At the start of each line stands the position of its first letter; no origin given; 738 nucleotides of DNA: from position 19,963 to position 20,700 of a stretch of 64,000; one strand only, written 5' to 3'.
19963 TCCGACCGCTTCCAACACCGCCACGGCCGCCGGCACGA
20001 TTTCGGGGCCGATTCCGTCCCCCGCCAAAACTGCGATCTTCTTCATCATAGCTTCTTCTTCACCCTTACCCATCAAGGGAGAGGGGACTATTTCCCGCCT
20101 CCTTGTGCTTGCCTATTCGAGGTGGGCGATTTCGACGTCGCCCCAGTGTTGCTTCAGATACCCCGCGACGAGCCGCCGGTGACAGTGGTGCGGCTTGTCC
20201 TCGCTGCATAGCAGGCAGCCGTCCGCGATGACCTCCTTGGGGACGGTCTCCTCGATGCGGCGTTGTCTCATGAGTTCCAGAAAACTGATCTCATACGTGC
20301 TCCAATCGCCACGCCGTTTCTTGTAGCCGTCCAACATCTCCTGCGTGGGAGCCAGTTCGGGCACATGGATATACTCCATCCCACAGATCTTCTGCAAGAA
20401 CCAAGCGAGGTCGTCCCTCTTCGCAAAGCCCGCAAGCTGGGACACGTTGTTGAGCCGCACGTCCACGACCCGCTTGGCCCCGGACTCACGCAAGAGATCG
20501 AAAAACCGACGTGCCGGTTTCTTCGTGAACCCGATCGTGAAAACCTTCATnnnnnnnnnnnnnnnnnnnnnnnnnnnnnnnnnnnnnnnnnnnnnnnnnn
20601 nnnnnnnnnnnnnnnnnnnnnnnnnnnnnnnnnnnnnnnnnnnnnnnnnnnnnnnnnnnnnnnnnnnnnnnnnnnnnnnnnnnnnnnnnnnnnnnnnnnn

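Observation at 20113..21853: Uncharacterised three-gene cassette (Cys-motif protein plus two DUF488 paralogues) splitting leuA from leuB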

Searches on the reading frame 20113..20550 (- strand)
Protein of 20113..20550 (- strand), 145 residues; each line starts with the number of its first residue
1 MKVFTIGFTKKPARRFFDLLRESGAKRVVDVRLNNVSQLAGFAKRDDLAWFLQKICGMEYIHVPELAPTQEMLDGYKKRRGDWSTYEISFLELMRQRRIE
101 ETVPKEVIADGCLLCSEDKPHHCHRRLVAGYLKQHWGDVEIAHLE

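Call 3: search_protein_families(library=pfam, proteins=[window:20113-20550:-], max_evalue=1)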
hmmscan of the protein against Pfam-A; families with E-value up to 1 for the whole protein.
window:20113-20550:- (145 aa): 2 families
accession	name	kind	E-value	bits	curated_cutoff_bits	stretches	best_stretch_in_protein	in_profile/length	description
PF04343.18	DUF488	-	3e-23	83.2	22.2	1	14-132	3-121/121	Domain of unknown function DUF488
PF22751.1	DUF488-N3a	-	3.2e-09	37.5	27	1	62-134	38-116/118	Active DUF488-N3 subclade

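Call 4: search_protein_families(library=padloc, proteins=[window:20113-20550:-], max_evalue=1)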
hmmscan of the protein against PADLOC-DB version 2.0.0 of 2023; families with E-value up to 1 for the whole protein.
window:20113-20550:- (145 aa): 4 families
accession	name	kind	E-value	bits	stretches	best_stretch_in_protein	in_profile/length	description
PDLC04658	PDC-M45C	-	3.2e-76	252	1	1-144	1-144/145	-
PDLC04505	PDC-M19A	-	1.6e-15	55.3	1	3-143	151-293/294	-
PDLC04657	PDC-M45B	-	1.7e-11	42.1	1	2-143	5-142/204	-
PDLC04504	PDC-M19A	-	3.7e-06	24.5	1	3-129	91-218/234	-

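Call 5: search_protein_families(library=ncbifam, proteins=[window:20113-20550:-], max_evalue=1)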
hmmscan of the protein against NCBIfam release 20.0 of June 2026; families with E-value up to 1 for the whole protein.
window:20113-20550:- (145 aa): 0 families

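Call 39: search_solved_structures(query=window:20113-20550:-, max_evalue=1, show_alignments=2)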
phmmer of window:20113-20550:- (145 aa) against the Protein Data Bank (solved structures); distinct sequences matched with E-value up to 1: 0.

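Call 49: search_solved_structures(query=A2, max_evalue=10, show_alignments=2)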
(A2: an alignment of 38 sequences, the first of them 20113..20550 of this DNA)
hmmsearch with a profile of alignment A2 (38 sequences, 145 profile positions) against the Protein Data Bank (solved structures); distinct sequences matched with E-value up to 10: 5.
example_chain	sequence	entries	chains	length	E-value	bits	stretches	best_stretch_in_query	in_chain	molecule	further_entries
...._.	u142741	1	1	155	0.32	13.9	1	13-105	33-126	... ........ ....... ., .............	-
7tko_U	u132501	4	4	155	0.35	13.8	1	13-105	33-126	ATP synthase subunit 4 | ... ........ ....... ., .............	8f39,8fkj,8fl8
6b2z_b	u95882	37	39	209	0.78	12.7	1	13-104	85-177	ATP synthase subunit b | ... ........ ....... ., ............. | ATP synthase subunit 4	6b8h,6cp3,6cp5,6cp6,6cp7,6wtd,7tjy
8zif_A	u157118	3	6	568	0.8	12.6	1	47-80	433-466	PLP dependent gamma-lyase CndF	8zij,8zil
4etp_B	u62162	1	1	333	1.9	11.4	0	41-83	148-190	Spindle pole body-associated protein VIK1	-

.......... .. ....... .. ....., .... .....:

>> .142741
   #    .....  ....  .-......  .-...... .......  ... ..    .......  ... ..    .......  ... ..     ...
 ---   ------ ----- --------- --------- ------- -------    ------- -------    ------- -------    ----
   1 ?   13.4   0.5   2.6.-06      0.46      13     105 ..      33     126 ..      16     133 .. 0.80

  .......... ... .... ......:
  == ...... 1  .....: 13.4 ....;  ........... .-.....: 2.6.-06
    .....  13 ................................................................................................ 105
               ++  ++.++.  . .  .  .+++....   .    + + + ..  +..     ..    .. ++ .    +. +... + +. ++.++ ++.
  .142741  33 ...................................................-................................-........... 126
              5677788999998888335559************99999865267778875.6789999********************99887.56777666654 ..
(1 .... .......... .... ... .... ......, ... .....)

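Call 58: find_homologous_proteins(query=window:20113-20550:-, max_evalue=0.001)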
Query window:20113-20550:- (145 aa): 8000 proteins with E <= 0.001 among 8000 candidates; the best 120 are listed.
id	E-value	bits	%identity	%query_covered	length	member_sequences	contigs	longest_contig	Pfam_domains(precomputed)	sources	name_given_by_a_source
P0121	7.6e-94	329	99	100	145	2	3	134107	PF04343.19,PF22751.2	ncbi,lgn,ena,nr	ncbi:MAG: DUF488 domain-containing protein [Nitrospira sp.]|nr:DUF488 domain-containing protein [Nit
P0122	9.7e-91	319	95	100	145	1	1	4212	PF04343.19,PF22751.2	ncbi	-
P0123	1.4e-90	319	95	100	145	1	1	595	PF04343.19,PF22751.2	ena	-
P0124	3.5e-89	314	93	100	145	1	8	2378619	PF04343.19,PF22751.2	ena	-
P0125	3.4e-87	308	90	100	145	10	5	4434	PF04343.19,PF22751.2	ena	-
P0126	3.2e-84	298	88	100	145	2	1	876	PF04343.19,PF22751.2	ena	-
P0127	3.3e-84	298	88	100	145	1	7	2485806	PF04343.19,PF22751.2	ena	-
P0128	1.0e-82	293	87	99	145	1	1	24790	PF04343.19,PF22751.2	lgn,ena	-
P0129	1.9e-82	292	87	99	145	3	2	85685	PF04343.19,PF22751.2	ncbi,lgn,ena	-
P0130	8.8e-82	290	85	99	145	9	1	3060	PF04343.19,PF22751.2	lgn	-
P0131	2.3e-81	289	85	99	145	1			PF04343.19,PF22751.2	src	-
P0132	6.3e-81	287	85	99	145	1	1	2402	PF04343.19,PF22751.2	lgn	-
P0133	7.8e-81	287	83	100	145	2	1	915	PF04343.19,PF22751.2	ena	-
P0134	1.1e-80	286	84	99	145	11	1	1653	PF04343.19,PF22751.2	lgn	-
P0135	1.3e-80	286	85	99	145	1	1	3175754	PF04343.19,PF22751.2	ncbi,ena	-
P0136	2.2e-80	285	83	99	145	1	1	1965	PF04343.19,PF22751.2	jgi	jgi:uncharacterized protein (DUF488 family)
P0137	2.5e-80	285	82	100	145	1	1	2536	PF04343.19,PF22751.2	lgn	-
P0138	3.4e-80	285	84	99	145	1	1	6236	PF04343.19,PF22751.2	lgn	-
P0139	4.4e-80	285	83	99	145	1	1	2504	PF04343.19,PF22751.2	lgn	-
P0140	4.8e-80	284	85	99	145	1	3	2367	PF04343.19,PF22751.2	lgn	-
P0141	5.9e-80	284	84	99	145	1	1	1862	PF04343.19,PF22751.2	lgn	-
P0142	9.2e-80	283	81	100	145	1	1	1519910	PF04343.19,PF22751.2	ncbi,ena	-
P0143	9.8e-80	283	83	100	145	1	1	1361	PF04343.19,PF22751.2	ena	-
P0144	1.1e-79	283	85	99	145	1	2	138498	PF04343.19,PF22751.2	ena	-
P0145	1.1e-79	283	83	99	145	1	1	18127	PF04343.19,PF22751.2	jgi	jgi:uncharacterized protein (DUF488 family)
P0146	1.2e-79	283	82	99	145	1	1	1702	PF04343.19,PF22751.2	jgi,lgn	jgi:uncharacterized protein (DUF488 family)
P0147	1.4e-79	283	83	100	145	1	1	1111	PF04343.19,PF22751.2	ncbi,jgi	-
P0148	1.4e-79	283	83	99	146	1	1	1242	PF04343.19,PF22751.2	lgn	-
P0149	1.4e-79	283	82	99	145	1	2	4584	PF04343.19,PF22751.2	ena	-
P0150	1.5e-79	283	83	99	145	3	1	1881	PF04343.19,PF22751.2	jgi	jgi:uncharacterized protein (DUF488 family)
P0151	1.8e-79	283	85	99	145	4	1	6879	PF04343.19,PF22751.2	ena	-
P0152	2.1e-79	282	84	99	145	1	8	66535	PF04343.19,PF22751.2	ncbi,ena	-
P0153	2.2e-79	282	83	99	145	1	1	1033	PF04343.19,PF22751.2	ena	-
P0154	2.3e-79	282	85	99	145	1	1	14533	PF04343.19,PF22751.2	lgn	-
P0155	2.6e-79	282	83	99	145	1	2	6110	PF04343.19,PF22751.2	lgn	-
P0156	2.6e-79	282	83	99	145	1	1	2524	PF04343.19,PF22751.2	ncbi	-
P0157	2.8e-79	282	83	100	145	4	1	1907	PF04343.19,PF22751.2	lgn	-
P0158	3.3e-79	282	84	99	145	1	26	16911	PF04343.19,PF22751.2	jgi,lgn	jgi:uncharacterized protein (DUF488 family)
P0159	3.7e-79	282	81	99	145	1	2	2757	PF04343.19,PF22751.2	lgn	-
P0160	4.1e-79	281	83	99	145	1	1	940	PF04343.19,PF22751.2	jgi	jgi:uncharacterized protein (DUF488 family)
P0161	4.3e-79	281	83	99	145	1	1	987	PF04343.19,PF22751.2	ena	-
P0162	5.5e-79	281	83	99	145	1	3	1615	PF04343.19,PF22751.2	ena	-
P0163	6.1e-79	281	82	99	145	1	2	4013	PF04343.19,PF22751.2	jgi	jgi:uncharacterized protein (DUF488 family)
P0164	6.7e-79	281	83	99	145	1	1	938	PF04343.19,PF22751.2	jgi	jgi:uncharacterized protein (DUF488 family)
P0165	7.9e-79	280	81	99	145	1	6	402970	PF04343.19,PF22751.2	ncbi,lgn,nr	ncbi:MAG: hypothetical protein C3F12_00775 [Candidatus Methylomirabilota bacterium]|nr:DUF488 domain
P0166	8.8e-79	280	81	99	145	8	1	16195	PF04343.19,PF22751.2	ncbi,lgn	-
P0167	8.9e-79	280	83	99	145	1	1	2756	PF04343.19,PF22751.2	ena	-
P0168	9.8e-79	280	81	99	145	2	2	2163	PF04343.19,PF22751.2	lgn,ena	-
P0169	1.1e-78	280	83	99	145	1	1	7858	PF04343.19,PF22751.2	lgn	-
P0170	1.1e-78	280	83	99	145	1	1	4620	PF04343.19,PF22751.2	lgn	-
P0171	1.2e-78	280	82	99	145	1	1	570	PF04343.19,PF22751.2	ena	-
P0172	1.2e-78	280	83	99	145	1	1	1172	PF04343.19,PF22751.2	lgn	-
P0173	1.2e-78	280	83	99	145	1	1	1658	PF04343.19,PF22751.2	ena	-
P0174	1.3e-78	280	83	100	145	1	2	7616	PF04343.19,PF22751.2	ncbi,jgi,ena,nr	ncbi:MAG: hypothetical protein A3H27_02945 [Acidobacteria bacterium RIFCSPLOWO2_02_FULL_59_13]|nr:MA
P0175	1.4e-78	280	83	99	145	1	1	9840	PF04343.19,PF22751.2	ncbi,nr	ncbi:MAG: DUF488 domain-containing protein [Thermodesulfobacteriota bacterium]|nr:DUF488 domain-cont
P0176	1.6e-78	279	83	99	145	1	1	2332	PF04343.19,PF22751.2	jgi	jgi:uncharacterized protein (DUF488 family)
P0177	1.7e-78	279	83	100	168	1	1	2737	PF04343.19,PF22751.2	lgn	-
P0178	1.7e-78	279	83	99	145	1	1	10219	PF04343.19,PF22751.2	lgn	-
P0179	1.8e-78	279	82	99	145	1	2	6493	PF04343.19,PF22751.2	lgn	-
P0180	2.0e-78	279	83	99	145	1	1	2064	PF04343.19,PF22751.2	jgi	-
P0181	2.1e-78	279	81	99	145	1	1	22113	PF04343.19,PF22751.2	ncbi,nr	ncbi:MAG: DUF488 domain-containing protein [candidate division NC10 bacterium]|nr:DUF488 domain-cont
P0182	2.1e-78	279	83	99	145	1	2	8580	PF04343.19,PF22751.2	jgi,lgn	jgi:uncharacterized protein (DUF488 family)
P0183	2.2e-78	279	82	99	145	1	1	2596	PF04343.19,PF22751.2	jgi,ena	-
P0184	2.3e-78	279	83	99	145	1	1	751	PF04343.19,PF22751.2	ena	-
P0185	2.4e-78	279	83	99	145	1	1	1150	PF04343.19,PF22751.2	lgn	-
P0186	2.5e-78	279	82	100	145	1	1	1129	PF04343.19,PF22751.2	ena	-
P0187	2.8e-78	279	82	99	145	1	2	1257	PF04343.19,PF22751.2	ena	-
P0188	2.8e-78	279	83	99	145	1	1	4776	PF04343.19,PF22751.2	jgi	jgi:uncharacterized protein (DUF488 family)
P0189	3.3e-78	278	83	99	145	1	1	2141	PF04343.19,PF22751.2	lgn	-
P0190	3.4e-78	278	81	100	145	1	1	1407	PF04343.19,PF22751.2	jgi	-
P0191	4.0e-78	278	83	99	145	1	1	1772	PF04343.19,PF22751.2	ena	-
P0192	4.3e-78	278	81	99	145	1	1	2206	PF04343.19,PF22751.2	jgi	jgi:uncharacterized protein (DUF488 family)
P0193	4.4e-78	278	83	99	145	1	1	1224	PF04343.19,PF22751.2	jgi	-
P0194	4.8e-78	278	83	99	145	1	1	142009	PF04343.19,PF22751.2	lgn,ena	-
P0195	4.9e-78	278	83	100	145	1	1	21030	PF04343.19,PF22751.2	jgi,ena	-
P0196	6.5e-78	277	84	99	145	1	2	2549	PF04343.19,PF22751.2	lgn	-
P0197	6.9e-78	277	81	100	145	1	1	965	PF04343.19,PF22751.2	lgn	-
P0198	7.1e-78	277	81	100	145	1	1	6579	PF04343.19,PF22751.2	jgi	jgi:uncharacterized protein (DUF488 family)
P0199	7.3e-78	277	83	100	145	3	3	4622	PF04343.19,PF22751.2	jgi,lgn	jgi:uncharacterized protein (DUF488 family)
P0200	7.8e-78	277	81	99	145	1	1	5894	PF04343.19,PF22751.2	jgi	jgi:uncharacterized protein (DUF488 family)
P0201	9.0e-78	277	81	100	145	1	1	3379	PF04343.19,PF22751.2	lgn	-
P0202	9.2e-78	277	81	100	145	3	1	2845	PF04343.19,PF22751.2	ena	-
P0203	9.6e-78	277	82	99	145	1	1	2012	PF04343.19,PF22751.2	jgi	jgi:uncharacterized protein (DUF488 family)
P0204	9.6e-78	277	82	100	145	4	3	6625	PF04343.19,PF22751.2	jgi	jgi:uncharacterized protein (DUF488 family)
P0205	9.7e-78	277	82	100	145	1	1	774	PF04343.19,PF22751.2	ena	-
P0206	1.1e-77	277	83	99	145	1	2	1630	PF04343.19,PF22751.2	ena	-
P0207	1.2e-77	277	81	99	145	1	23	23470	PF04343.19,PF22751.2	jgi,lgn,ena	jgi:uncharacterized protein (DUF488 family)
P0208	1.2e-77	277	80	99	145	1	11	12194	PF04343.19,PF22751.2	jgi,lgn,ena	jgi:uncharacterized protein (DUF488 family)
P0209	1.2e-77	277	82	99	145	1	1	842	PF04343.19,PF22751.2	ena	-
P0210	1.2e-77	277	84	99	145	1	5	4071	PF04343.19,PF22751.2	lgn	-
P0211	1.4e-77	276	80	99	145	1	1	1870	PF04343.19,PF22751.2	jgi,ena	jgi:uncharacterized protein (DUF488 family)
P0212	1.6e-77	276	81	99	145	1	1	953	PF04343.19,PF22751.2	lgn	-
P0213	1.7e-77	276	80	99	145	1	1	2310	PF04343.19,PF22751.2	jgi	jgi:uncharacterized protein (DUF488 family)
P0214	1.7e-77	276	82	99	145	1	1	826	PF04343.19,PF22751.2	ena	-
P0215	1.7e-77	276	81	99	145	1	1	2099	PF04343.19,PF22751.2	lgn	-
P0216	1.7e-77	276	83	100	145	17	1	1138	PF04343.19,PF22751.2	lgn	-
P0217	1.8e-77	276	82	100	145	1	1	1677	PF04343.19,PF22751.2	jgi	jgi:uncharacterized protein (DUF488 family)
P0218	1.9e-77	276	81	100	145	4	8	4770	PF04343.19,PF22751.2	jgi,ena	-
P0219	2.0e-77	276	81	100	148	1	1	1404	PF04343.19,PF22751.2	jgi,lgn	jgi:uncharacterized protein (DUF488 family)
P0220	2.2e-77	276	81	99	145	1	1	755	PF04343.19,PF22751.2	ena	-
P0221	2.2e-77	276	81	99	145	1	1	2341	PF04343.19,PF22751.2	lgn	-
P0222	2.6e-77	276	82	99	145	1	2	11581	PF04343.19,PF22751.2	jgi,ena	-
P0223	2.7e-77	275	80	99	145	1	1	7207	PF04343.19,PF22751.2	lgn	-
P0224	2.8e-77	275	82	99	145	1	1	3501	PF04343.19,PF22751.2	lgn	-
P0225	2.8e-77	275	81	99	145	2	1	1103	PF04343.19,PF22751.2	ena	-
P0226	2.9e-77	275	80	99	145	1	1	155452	PF04343.19,PF22751.2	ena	-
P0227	3.0e-77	275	81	99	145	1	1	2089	PF04343.19,PF22751.2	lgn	-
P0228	3.3e-77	275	83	99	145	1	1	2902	PF04343.19,PF22751.2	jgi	jgi:uncharacterized protein (DUF488 family)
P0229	3.4e-77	275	81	100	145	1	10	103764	PF04343.19,PF22751.2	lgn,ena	-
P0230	3.5e-77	275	82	100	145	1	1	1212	PF04343.19,PF22751.2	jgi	jgi:uncharacterized protein (DUF488 family)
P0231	3.5e-77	275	82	100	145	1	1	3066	PF04343.19,PF22751.2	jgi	-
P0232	3.5e-77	275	82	100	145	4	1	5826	PF04343.19,PF22751.2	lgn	-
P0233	3.8e-77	275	81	99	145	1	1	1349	PF04343.19,PF22751.2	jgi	jgi:uncharacterized protein (DUF488 family)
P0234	3.9e-77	275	81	99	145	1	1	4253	PF04343.19,PF22751.2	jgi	jgi:uncharacterized protein (DUF488 family)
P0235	3.9e-77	275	82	99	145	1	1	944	PF04343.19,PF22751.2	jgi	jgi:uncharacterized protein (DUF488 family)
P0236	4.0e-77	275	81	100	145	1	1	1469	PF04343.19,PF22751.2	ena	-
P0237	4.1e-77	275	82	99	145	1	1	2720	PF04343.19,PF22751.2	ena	-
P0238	4.2e-77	275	81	99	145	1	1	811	PF04343.19,PF22751.2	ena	-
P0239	4.2e-77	275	80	99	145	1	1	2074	PF04343.19,PF22751.2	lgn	-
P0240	4.6e-77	275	79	99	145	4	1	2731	PF04343.19,PF22751.2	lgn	-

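Call 70: predict_structure(alignment_id=A4)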
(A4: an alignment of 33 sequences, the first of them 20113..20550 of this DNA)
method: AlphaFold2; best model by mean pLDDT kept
length: 145 residues; sequences in the alignment: 33
mean_pLDDT: 86.7   pTM: 0.82
mean pLDDT of the five models: 86.7, 85.9, 85.8, 84.7, 84.5
residues with pLDDT >= 90: 76; 70-90: 53; 50-70: 15; < 50: 1
segments of 3 or more residues with pLDDT < 50: none
pLDDT, mean of each block of 10 residues (from residue 1): 84 85 92 72 81 90 91 88 90 96 93 75 83 94 88
secondary structure, 60 per line:
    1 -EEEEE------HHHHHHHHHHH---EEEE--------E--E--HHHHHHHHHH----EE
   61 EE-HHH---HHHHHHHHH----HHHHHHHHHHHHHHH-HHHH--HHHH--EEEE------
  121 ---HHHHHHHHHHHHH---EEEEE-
elements in order: E2-6 H13-23 E27-30 H45-54 E59-62 H70-78 H83-97 H99-102 H105-108 E111-114 H124-136 E140-144

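Call 74: fold_search(model_id=the predicted structure, library=pdb)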
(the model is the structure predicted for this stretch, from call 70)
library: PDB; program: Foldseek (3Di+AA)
matches with E <= 10: 535; with E <= 0.001: 0
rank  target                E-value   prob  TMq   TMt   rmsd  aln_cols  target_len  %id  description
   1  1c9k_C                1.7e-02  0.33  0.30  0.27   8.6       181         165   12  THE THREE DIMENSIONAL STRUCTURE OF ADENOSYLCOBINAMIDE KINASE/ ADENOSYLCOBINAMIDE PHOSPHATE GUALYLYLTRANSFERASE (COBU)  (released 1999-08-18)
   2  9vis                  1.9e-02  0.47  0.33  0.29  10.0       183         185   10  Crystal strcture of adenosylcobinamide kinase/adenosylcobinamide phosphate guanylyltransferase CobU from Akkermansia muc (released 2025-10-08)
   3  7twm_B                2.5e-02  0.82  0.40  0.19   6.5       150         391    9  Structure of a borosin methyltransferase from Mycena rosella with peptide CspL(MroMCspL) in complex with SAH (released 2022-11-02)
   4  7twk_B                2.6e-02  0.87  0.43  0.19   6.2       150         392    9  Structure of a borosin methyltransferase from Mycena rosella with native peptide (MroMA1) in complex with SAH (released 2022-11-02)
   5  9cgw_C                2.8e-02  0.75  0.36  0.24   7.1       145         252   13  Structure of the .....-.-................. (SonM) and RiPP precursor (SonA-I65W) heteromeric complex (no cofactor) (released 2025-01-29)
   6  3hh1_B                3.0e-02  0.90  0.43  0.52   5.9       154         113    9  The Structure of a Tetrapyrrole methylase family protein domain from Chlorobium tepidum TLS (released 2009-07-07)
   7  1c9k_A                3.0e-02  0.33  0.32  0.29   7.8       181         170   11  THE THREE DIMENSIONAL STRUCTURE OF ADENOSYLCOBINAMIDE KINASE/ ADENOSYLCOBINAMIDE PHOSPHATE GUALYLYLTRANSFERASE (COBU)  (released 1999-08-18)
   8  7twm_A                3.9e-02  0.85  0.45  0.21   5.9       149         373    9  Structure of a borosin methyltransferase from Mycena rosella with peptide CspL(MroMCspL) in complex with SAH (released 2022-11-02)
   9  1vcm                  4.1e-02  0.38  0.33  0.14   8.8       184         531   12  Crystal Structure of T.th. HB8 CTP synthetase (released 2004-08-31)
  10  7ltc_A                4.7e-02  0.80  0.43  0.26   6.6       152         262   12  Structure of the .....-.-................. (SonM) and RiPP precursor (SonA) heteromeric complex (no cofactor) (released 2021-09-29)
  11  8uv4_A                4.7e-02  0.51  0.38  0.15   9.2       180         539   14  M. tuberculosis CTP synthase filament bound to substrates (released 2025-07-02)
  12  9ch2_C                5.4e-02  0.60  0.37  0.24   6.7       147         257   12  Structure of the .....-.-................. (SonM) and RiPP precursor (SonA-L63D) heteromeric complex (released 2025-01-29)
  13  9vit_C                7.0e-02  0.28  0.32  0.28  10.1       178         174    9  Crystal strcture of adenosylcobinamide kinase/adenosylcobinamide phosphate guanylyltransferase CobU H49A from Akkerman (released 2025-10-08)
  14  9vit_B                7.0e-02  0.25  0.29  0.27   9.1       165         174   12  Crystal strcture of adenosylcobinamide kinase/adenosylcobinamide phosphate guanylyltransferase CobU H49A from Akkerman (released 2025-10-08)
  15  9ch7_A                8.0e-02  0.60  0.41  0.27   5.9       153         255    9  Structure of the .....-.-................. (SonM) and RiPP precursor (SonA-Y62A) heteromeric complex (bound to SAH - s (released 2025-01-29)
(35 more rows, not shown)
